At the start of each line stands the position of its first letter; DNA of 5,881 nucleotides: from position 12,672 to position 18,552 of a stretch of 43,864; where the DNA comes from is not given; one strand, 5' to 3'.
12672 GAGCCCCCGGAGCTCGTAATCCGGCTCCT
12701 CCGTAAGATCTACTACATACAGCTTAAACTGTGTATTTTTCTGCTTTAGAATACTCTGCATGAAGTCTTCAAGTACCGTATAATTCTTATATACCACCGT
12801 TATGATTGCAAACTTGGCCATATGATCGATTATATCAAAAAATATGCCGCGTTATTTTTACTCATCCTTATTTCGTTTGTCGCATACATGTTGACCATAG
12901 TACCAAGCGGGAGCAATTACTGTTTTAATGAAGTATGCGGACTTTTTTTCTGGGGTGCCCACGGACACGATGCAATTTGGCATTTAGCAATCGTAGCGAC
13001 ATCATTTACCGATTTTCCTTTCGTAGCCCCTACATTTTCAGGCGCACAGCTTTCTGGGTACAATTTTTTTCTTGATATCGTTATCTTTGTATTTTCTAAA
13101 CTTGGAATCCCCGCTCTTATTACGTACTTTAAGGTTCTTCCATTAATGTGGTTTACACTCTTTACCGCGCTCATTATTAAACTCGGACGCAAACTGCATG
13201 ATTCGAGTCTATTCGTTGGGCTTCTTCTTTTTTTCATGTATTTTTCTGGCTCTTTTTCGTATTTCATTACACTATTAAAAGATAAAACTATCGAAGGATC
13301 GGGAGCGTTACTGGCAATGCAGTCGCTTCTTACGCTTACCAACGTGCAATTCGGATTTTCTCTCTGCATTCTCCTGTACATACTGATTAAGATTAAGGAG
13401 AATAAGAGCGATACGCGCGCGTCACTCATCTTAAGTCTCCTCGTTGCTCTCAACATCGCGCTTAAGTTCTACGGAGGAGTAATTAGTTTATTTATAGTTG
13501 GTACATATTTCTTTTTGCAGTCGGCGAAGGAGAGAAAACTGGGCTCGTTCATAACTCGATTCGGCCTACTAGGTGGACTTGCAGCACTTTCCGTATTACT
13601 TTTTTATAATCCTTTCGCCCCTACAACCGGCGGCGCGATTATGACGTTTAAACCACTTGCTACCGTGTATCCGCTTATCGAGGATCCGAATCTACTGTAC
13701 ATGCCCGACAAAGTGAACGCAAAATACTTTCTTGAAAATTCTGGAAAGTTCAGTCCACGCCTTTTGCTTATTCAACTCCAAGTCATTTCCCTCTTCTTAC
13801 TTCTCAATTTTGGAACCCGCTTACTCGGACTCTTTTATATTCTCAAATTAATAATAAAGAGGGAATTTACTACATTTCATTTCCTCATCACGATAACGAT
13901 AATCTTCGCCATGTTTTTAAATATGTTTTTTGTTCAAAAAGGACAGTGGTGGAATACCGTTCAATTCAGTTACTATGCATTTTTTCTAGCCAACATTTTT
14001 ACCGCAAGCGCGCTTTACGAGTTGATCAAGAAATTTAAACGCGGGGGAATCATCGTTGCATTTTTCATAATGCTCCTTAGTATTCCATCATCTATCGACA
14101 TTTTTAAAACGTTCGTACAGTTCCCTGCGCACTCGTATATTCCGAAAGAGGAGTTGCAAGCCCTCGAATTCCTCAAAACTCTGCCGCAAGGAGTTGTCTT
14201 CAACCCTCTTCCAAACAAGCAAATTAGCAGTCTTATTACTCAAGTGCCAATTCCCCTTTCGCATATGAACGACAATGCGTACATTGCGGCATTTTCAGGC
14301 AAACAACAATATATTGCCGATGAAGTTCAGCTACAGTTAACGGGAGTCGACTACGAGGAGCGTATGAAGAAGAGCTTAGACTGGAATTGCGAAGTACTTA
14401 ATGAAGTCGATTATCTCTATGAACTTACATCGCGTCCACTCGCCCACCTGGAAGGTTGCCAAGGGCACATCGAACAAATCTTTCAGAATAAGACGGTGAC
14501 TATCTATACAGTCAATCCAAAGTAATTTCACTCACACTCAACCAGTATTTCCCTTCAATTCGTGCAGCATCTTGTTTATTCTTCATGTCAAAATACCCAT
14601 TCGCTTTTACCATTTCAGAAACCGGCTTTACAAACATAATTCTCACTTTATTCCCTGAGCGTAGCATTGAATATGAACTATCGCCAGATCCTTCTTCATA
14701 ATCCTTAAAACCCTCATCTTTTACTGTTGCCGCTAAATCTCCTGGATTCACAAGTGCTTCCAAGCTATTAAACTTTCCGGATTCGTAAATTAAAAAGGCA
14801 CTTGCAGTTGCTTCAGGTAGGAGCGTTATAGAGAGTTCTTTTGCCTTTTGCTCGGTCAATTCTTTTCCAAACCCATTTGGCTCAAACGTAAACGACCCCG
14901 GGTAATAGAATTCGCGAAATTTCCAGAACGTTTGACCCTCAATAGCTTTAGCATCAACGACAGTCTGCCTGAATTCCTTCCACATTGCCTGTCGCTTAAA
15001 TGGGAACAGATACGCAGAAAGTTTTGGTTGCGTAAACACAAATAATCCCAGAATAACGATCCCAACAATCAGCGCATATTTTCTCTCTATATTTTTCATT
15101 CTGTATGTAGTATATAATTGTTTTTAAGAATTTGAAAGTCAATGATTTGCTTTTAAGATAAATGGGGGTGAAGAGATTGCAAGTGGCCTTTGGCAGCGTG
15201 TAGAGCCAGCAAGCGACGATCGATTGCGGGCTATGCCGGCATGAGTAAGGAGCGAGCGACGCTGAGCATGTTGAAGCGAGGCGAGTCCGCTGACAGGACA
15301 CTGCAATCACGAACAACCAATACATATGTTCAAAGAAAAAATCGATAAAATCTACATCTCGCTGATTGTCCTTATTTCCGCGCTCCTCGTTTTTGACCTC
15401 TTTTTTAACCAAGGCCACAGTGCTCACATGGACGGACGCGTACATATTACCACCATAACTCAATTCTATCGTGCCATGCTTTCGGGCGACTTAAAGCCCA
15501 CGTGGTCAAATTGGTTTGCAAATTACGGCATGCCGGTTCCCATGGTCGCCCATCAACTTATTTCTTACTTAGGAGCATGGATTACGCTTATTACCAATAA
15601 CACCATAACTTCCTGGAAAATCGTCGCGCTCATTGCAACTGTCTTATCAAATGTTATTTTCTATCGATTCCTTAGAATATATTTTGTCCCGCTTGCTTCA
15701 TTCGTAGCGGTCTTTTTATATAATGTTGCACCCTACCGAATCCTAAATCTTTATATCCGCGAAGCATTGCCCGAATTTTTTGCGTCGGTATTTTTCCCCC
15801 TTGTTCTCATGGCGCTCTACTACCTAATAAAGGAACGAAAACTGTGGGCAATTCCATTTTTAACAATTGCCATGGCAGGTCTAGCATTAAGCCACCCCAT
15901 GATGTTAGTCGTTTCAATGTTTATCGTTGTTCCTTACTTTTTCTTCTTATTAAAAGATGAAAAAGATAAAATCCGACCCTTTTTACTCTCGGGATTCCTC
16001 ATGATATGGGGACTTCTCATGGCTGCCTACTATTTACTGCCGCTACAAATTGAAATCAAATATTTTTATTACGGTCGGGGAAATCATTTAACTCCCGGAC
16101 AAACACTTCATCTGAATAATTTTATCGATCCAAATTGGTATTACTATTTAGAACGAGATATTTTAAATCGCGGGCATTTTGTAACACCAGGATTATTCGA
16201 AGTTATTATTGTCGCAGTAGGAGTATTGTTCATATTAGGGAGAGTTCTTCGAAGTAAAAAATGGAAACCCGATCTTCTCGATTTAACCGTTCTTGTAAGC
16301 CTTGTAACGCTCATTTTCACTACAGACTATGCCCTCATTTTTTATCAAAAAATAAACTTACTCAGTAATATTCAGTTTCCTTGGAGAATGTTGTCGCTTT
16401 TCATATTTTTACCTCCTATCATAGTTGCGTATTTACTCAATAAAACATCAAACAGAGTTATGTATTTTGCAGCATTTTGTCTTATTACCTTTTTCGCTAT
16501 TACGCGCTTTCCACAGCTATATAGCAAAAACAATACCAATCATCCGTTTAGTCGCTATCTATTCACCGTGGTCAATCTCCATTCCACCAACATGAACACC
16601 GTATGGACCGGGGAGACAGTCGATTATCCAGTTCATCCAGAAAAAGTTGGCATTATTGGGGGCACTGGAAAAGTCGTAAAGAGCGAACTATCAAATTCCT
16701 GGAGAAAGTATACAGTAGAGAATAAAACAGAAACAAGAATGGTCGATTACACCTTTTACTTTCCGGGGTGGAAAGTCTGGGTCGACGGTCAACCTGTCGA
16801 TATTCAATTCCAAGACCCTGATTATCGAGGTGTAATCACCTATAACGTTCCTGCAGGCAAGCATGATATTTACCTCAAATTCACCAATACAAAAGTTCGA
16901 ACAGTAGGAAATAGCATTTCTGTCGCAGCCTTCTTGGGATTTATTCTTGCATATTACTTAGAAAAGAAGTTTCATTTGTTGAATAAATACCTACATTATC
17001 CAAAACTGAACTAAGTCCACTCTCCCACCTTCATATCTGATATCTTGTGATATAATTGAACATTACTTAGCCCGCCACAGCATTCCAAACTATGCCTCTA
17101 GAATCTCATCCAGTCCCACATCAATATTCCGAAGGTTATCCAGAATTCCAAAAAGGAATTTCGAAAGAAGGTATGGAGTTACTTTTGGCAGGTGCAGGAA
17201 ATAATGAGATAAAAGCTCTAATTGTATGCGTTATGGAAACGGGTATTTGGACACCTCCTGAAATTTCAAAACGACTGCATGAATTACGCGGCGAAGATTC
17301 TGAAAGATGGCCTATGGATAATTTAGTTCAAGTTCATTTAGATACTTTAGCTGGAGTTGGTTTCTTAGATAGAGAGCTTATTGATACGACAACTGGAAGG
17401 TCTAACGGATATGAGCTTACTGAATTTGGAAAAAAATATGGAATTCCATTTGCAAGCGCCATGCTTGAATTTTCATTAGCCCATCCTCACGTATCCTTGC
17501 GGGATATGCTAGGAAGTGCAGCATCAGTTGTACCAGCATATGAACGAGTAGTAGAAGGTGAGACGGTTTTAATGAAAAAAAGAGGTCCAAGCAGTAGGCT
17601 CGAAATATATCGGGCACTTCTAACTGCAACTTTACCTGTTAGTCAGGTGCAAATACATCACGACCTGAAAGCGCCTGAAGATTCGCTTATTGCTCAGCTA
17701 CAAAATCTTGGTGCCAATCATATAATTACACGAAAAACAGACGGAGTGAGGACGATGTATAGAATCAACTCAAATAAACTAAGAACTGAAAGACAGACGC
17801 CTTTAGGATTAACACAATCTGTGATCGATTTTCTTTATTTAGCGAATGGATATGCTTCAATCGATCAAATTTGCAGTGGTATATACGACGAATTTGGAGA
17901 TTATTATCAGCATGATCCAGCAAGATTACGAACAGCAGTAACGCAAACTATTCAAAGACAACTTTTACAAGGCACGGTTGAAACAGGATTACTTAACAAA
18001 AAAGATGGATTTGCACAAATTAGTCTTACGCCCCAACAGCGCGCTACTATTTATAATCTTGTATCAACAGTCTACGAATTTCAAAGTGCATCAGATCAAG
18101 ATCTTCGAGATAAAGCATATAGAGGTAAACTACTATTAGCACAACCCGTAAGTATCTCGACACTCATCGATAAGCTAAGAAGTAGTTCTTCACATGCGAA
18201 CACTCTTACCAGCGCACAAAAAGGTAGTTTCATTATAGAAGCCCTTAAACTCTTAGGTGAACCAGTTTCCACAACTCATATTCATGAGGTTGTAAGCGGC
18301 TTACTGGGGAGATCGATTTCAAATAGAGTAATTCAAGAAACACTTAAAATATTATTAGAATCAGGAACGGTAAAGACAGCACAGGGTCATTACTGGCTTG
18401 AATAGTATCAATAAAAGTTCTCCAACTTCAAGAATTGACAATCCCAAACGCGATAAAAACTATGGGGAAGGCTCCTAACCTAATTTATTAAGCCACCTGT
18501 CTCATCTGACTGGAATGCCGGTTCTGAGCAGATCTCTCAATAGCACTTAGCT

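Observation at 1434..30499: Thirteen GT-C-fold transferases with one polyprenyl-P-sugar synthase: candidate extracytoplasmic glycan assembly line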

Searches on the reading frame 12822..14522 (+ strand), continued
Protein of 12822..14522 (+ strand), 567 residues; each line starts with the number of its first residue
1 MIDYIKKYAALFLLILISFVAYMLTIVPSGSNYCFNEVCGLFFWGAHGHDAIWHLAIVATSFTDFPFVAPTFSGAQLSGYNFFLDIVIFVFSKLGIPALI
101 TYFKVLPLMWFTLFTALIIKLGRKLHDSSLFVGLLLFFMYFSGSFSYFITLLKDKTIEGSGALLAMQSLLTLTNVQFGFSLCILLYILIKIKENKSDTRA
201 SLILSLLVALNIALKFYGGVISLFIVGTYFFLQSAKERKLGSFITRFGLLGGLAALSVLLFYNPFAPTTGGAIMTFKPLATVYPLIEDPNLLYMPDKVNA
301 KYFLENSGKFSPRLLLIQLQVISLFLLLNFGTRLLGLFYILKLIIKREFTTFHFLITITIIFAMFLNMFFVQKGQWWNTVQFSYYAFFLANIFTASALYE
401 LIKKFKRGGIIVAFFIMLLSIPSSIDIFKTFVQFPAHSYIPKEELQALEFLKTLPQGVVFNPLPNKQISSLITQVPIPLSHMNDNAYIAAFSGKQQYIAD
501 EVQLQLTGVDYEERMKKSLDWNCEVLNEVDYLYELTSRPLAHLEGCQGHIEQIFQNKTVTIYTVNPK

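Call 56: search_protein_families(library=pfam, proteins=[P0240, P0299, P0320, P0329, P0346, P0367, P0343, P0347], max_evalue=0.001)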
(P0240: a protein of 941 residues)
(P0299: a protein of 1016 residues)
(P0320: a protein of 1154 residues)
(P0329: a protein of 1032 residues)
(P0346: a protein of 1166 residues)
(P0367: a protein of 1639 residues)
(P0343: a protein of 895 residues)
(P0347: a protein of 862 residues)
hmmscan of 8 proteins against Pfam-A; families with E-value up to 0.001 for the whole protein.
P0240 (941 aa): 0 families

P0299 (1016 aa): 0 families

P0320 (1154 aa): 0 families

P0329 (1032 aa): 0 families

P0346 (1166 aa): 0 families

P0367 (1639 aa): 2 families
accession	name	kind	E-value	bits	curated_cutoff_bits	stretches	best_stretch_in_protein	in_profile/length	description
PF13440.11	Polysacc_synt_3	-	9.5e-55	186.3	23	1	50-333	2-283/293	Polysaccharide biosynthesis protein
PF01943.22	Polysacc_synt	-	3.6e-27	95.9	28.2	1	27-294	3-274/274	Polysaccharide biosynthesis protein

P0343 (895 aa): 0 families

P0347 (862 aa): 0 families

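Call 70: search_protein_families(library=pfam, proteins=[L077:13899-14858:-, L030:2161-3501:+, L076:3327-4877:-, L080:2035-3696:+, L040:6470-8482:-, L029:2067-3563:+, L057:15656-16948:-, L068:20309-21109:+, L044:11380-12501:-], max_evalue=0.01)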
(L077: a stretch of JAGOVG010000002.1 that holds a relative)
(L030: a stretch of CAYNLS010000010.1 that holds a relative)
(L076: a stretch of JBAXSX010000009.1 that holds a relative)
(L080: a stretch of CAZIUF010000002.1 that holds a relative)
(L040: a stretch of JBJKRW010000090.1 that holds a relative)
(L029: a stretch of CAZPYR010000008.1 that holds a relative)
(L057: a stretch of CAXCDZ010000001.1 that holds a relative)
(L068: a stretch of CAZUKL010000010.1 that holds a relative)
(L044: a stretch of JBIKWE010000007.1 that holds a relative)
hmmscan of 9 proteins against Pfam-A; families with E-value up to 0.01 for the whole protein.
L077:13899-14858:- (320 aa): 4 families
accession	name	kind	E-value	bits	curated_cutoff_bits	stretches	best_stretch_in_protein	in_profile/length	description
PF16363.11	GDP_Man_Dehyd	-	1.9e-40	139.8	27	1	6-312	1-332/332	GDP-mannose 4,6 dehydratase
PF01370.27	Epimerase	-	3.7e-38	131.7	20.9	1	5-249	1-240/240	NAD dependent epimerase/dehydratase family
PF01073.25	3Beta_HSD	-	4.2e-07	29.7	22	1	6-164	1-157/280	3-beta hydroxysteroid dehydrogenase/isomerase family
PF07993.18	NAD_binding_4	-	1.3e-05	24.9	20.1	0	7-32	1-29/258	Male sterility protein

L030:2161-3501:+ (447 aa): 0 families

L076:3327-4877:- (517 aa): 0 families

L080:2035-3696:+ (554 aa): 0 families

L040:6470-8482:- (671 aa): 0 families

L029:2067-3563:+ (499 aa): 1 family
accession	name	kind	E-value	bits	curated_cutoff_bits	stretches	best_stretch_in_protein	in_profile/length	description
PF09852.15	DUF2079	-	1.5e-54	186.3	28.2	1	52-448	2-406/459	Predicted membrane protein (DUF2079)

L057:15656-16948:- (431 aa): 9 families
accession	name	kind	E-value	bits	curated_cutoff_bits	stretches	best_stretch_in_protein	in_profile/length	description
PF03721.20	UDPG_MGDP_dh_N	-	1.2e-60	204.7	27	1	3-182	1-185/187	UDP-glucose/GDP-mannose dehydrogenase family, NAD binding domain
PF00984.24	UDPG_MGDP_dh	-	7.3e-32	109.8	25.4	1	198-290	1-93/94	UDP-glucose/GDP-mannose dehydrogenase family, central domain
PF03720.21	UDPG_MGDP_dh_C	-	1.9e-31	108.9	30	1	313-415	1-102/103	UDP-glucose/GDP-mannose dehydrogenase family, UDP binding domain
PF03446.21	NAD_binding_2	-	3e-10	40.8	21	1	4-133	1-104/161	NAD binding domain of 6-phosphogluconate dehydrogenase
PF03807.23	F420_oxidored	-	5e-07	30.7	21.6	0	4-91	1-72/94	NADP oxidoreductase coenzyme F420-dependent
PF01210.29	NAD_Gly3P_dh_N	-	1.2e-06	29.1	23.1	1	4-100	1-91/158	NAD-dependent glycerol-3-phosphate dehydrogenase N-terminus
PF02737.24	3HCDH_N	-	1.7e-05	25.2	22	1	4-83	1-83/180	3-hydroxyacyl-CoA dehydrogenase, NAD binding domain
PF01262.27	AlaDh_PNT_C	-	0.0028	17.5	23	1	4-89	30-103/214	Alanine dehydrogenase/PNT, C-terminal domain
PF02558.23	ApbA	-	0.0055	16.8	22.2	0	5-88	1-76/150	Ketopantoate reductase PanE/ApbA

L068:20309-21109:+ (267 aa): 1 family
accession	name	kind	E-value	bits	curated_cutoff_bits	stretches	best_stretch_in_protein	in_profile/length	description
PF03808.19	Glyco_tran_WecG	-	3.1e-38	131.7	27.4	1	59-256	3-167/168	Glycosyl transferase WecG/TagA/CpsF family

L044:11380-12501:- (374 aa): 0 families
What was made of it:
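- Closest known: Wzx/Wzy-dependent O-antigen/capsule/rhamnose-rich wall polysaccharide pathways. Same: A WecG/TagA-type GT occurs in some related loci (call 70).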

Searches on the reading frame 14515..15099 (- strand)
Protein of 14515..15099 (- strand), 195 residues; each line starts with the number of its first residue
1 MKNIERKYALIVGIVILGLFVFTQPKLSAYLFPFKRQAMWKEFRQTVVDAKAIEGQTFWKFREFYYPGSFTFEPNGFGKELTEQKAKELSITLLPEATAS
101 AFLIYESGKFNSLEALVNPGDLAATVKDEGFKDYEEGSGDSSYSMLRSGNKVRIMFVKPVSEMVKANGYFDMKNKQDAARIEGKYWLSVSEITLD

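Call 4: search_protein_families(library=pfam, proteins=[window:14515-15099:-], max_evalue=0.01)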
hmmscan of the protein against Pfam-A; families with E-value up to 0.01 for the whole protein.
window:14515-15099:- (195 aa): 0 families

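Call 7: search_protein_families(library=ncbifam, proteins=[window:14515-15099:-], max_evalue=0.1)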
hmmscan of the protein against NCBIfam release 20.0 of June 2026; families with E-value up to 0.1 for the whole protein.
window:14515-15099:- (195 aa): 0 families

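Call 61: search_protein_families(library=pfam, proteins=[window:14515-15099:-], max_evalue=10)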
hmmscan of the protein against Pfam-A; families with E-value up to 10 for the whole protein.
window:14515-15099:- (195 aa): 1 family
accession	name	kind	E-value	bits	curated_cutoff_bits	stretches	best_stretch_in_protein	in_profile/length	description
PF13623.11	SurA_N_2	-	0.2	11.9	28.5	0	1-23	1-24/145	SurA-like N-terminal domain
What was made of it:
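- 14512..15099 (-): Conserved 195-aa single-TM protein, function unknown. No family hit (calls 4, 7, 61).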

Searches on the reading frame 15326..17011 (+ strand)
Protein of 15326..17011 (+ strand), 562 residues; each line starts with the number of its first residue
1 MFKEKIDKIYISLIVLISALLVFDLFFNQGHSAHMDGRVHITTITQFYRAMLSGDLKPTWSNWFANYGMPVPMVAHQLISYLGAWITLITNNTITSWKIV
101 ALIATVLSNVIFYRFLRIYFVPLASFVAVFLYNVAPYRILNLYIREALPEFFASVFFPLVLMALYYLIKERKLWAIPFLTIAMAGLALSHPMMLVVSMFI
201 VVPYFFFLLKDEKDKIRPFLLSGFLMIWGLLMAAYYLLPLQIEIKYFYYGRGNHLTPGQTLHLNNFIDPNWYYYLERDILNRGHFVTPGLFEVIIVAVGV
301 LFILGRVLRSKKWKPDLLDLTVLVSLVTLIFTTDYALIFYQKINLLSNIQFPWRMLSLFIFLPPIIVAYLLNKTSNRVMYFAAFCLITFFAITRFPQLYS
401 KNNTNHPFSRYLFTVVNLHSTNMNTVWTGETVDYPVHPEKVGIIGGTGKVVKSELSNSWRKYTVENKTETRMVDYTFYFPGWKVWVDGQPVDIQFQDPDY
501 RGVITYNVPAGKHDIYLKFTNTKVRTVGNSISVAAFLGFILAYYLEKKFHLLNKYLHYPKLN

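Call 4: search_protein_families(library=pfam, proteins=[window:15326-17011:+], max_evalue=0.01)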
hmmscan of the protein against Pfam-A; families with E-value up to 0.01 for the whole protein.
window:15326-17011:+ (562 aa): 3 families
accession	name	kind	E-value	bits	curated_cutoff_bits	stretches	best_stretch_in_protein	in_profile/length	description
PF10131.15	PTPS_related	-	2.5e-10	39.9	26.4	1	81-388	10-298/621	6-pyruvoyl-tetrahydropterin synthase related domain; membrane protein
PF20176.3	DUF6541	-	4.8e-05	22.3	29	1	101-313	195-396/646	Family of unknown function (DUF6541)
PF13231.12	PMT_2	-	0.00011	22.9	26.1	1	79-231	6-152/160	Dolichyl-phosphate-mannose-protein mannosyltransferase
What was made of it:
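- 15326..17014 (+): GT-C, set P (PTPS_related), 562 aa. PTPS_related 39.9 bits, above the cutoff of 26.4 (call 4).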

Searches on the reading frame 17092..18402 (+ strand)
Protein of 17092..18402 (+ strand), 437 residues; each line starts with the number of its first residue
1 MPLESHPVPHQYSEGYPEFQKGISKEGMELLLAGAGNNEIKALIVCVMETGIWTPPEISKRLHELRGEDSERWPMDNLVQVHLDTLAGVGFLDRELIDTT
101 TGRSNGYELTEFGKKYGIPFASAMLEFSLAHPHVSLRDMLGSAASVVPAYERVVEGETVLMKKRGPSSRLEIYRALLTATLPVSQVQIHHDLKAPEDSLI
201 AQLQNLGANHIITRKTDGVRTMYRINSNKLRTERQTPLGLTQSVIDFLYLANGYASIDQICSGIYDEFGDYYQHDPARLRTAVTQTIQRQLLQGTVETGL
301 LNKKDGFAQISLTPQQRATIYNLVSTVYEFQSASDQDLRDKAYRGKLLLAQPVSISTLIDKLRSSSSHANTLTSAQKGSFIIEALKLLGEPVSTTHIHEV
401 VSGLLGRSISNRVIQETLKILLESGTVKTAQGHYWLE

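Call 4: search_protein_families(library=pfam, proteins=[window:17092-18402:+], max_evalue=0.01)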
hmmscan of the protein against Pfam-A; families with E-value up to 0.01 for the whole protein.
window:17092-18402:+ (437 aa): 1 family
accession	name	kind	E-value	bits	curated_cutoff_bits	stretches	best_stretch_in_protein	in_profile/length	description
PF16007.11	DUF4777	-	0.00022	21.8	34.4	0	375-434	3-64/66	Domain of unknown function (DUF4777)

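Call 7: search_protein_families(library=ncbifam, proteins=[window:17092-18402:+], max_evalue=0.1)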
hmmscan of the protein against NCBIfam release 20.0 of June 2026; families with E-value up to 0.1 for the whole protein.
window:17092-18402:+ (437 aa): 1 family
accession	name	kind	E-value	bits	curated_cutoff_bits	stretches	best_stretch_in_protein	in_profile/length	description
NF033788.1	HTH_metalloreg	subfamily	3.8e-05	23.4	55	1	167-231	11-74/77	metalloregulator ArsR/SmtB family transcription factor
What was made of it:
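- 17092..18405 (+): Soluble 437-aa protein, probably an insertion and not a conserved part of the block. Only weak HTH-type hits (calls 4, 7).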

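Call 26: search_protein_families(library=pfam, proteins=[window:17092-18402:+], max_evalue=10)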
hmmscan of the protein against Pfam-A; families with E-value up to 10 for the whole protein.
window:17092-18402:+ (437 aa): 1 family
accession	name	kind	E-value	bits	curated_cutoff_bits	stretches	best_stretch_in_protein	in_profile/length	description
PF16007.11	DUF4777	-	0.00022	21.8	34.4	1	375-434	3-64/66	Domain of unknown function (DUF4777)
